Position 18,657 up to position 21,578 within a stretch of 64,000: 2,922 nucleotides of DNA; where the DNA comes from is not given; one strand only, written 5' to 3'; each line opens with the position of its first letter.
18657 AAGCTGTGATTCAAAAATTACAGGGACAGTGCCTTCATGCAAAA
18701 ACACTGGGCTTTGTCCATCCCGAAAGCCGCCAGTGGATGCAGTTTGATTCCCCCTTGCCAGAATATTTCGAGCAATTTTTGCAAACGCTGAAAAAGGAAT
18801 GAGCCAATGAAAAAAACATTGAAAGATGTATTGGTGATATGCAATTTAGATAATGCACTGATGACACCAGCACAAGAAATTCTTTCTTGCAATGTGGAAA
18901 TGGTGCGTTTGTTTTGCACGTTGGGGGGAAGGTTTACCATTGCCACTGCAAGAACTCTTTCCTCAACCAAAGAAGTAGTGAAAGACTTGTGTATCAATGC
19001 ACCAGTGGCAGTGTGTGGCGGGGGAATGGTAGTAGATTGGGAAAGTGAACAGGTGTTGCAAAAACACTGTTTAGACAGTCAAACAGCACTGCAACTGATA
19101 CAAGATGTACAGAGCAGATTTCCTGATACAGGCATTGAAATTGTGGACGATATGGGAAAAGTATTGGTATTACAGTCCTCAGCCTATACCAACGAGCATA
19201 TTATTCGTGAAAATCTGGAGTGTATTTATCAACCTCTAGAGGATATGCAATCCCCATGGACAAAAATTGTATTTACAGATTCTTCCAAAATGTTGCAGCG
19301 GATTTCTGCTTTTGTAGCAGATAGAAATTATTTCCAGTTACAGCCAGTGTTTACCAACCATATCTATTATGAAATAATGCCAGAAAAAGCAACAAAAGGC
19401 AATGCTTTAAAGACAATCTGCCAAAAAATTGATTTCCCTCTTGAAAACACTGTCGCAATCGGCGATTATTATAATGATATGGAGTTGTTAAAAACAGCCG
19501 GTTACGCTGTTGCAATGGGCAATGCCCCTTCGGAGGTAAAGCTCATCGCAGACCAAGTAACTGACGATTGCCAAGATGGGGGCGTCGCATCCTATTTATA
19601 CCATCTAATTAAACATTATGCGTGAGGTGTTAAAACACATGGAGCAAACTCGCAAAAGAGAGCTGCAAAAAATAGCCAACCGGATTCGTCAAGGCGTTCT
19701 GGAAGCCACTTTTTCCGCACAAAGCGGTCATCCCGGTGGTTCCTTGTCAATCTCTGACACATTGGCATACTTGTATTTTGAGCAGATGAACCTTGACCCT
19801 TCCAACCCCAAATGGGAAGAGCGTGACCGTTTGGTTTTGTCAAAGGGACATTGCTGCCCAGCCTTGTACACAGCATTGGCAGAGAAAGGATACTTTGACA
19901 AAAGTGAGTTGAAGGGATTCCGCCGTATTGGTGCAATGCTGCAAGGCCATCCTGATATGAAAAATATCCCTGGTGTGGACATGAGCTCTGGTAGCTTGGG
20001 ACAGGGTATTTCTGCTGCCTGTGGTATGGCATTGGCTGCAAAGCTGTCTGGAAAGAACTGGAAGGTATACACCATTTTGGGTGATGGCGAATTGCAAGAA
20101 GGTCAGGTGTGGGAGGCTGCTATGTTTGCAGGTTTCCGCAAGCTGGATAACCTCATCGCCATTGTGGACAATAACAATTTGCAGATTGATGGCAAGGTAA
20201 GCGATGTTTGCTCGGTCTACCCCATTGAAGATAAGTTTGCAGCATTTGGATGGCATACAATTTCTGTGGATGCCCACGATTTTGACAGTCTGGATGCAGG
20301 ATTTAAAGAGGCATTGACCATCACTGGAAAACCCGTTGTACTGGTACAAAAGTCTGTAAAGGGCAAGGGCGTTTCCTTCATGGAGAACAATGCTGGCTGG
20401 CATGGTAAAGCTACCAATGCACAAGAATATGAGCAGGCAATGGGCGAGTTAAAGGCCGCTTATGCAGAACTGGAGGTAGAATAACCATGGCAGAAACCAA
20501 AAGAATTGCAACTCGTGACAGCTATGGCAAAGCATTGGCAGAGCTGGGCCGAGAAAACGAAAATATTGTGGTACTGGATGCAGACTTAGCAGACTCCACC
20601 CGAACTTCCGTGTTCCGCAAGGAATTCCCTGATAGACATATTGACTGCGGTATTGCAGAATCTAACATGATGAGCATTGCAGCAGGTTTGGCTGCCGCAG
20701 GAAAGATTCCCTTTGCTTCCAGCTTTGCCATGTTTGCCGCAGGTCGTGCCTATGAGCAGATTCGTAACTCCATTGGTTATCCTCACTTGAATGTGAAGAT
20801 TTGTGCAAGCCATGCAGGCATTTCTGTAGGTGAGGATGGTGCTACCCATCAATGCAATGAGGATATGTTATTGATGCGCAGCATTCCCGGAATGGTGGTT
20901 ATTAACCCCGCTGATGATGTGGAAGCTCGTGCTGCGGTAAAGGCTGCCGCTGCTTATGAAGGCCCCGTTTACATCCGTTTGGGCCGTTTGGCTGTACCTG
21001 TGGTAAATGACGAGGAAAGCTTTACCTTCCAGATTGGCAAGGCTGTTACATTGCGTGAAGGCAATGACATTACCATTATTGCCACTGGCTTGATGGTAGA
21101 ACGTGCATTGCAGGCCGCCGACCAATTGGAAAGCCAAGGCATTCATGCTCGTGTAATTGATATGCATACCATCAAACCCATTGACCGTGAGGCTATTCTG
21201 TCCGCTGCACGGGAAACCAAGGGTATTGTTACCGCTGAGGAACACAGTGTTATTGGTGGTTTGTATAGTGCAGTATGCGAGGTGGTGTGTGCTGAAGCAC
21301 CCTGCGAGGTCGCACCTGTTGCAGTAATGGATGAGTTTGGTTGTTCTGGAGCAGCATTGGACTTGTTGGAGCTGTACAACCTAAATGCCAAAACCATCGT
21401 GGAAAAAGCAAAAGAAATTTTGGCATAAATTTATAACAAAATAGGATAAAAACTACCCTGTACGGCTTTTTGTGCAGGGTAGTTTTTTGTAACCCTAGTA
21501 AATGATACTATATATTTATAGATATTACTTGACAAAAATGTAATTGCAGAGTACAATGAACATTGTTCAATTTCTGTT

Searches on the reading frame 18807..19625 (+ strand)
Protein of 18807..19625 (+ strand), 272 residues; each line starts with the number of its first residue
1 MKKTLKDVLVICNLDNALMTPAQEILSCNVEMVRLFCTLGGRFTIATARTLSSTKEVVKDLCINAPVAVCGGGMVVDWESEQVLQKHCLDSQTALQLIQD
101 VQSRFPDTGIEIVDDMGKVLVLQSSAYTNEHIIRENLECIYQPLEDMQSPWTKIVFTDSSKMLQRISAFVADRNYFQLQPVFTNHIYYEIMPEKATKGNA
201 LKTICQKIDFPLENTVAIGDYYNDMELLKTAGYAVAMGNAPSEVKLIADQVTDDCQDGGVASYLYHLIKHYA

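Call 73: search_protein_families(library=pfam, proteins=[window:18807-19625:+], max_evalue=0.00001)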
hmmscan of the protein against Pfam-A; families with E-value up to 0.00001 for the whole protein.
window:18807-19625:+ (272 aa): 2 families
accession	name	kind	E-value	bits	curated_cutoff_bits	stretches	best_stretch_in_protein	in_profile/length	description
PF08282.18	Hydrolase_3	-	8e-45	154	20.9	1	10-264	1-255/255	haloacid dehalogenase-like hydrolase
PF05116.19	S6PP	-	5.8e-17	62.5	20.3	1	162-248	132-218/247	Sucrose-6F-phosphate phosphohydrolase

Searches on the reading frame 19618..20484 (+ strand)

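Call 73: search_protein_families(library=pfam, proteins=[window:19618-20484:+], max_evalue=0.00001)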
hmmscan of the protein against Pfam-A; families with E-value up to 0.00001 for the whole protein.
window:19618-20484:+ (288 aa): 4 families
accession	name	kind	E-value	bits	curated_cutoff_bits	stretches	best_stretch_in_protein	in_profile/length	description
PF00456.26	Transketolase_N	-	1.5e-58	198.8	22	1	17-274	3-271/334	Transketolase, thiamine diphosphate binding domain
PF13292.11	DXP_synthase_N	-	5.1e-13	49.4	21.2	1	7-195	9-180/274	1-deoxy-D-xylulose-5-phosphate synthase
PF00676.26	E1_dh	-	1.4e-11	44.3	22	1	120-232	96-207/300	Dehydrogenase E1 component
PF02775.26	TPP_enzyme_C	-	9.8e-06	25.9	21.9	0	124-240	27-147/151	Thiamine pyrophosphate enzyme, C-terminal TPP binding domain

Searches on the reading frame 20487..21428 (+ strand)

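Call 73: search_protein_families(library=pfam, proteins=[window:20487-21428:+], max_evalue=0.00001)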
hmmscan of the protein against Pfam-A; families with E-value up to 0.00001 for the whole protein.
window:20487-21428:+ (313 aa): 3 families
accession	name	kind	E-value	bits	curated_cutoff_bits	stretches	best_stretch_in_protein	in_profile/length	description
PF02779.29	Transket_pyr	-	3.5e-47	160.7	27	1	6-170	2-172/174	Transketolase, pyrimidine binding domain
PF02780.25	Transketolase_C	-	9.5e-32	110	25.9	1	184-304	1-124/124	Transketolase, C-terminal domain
PF22613.1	Transketolase_C_1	-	9.9e-08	32.6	27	1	191-298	10-111/113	Transketolase-like TK C-terminal domain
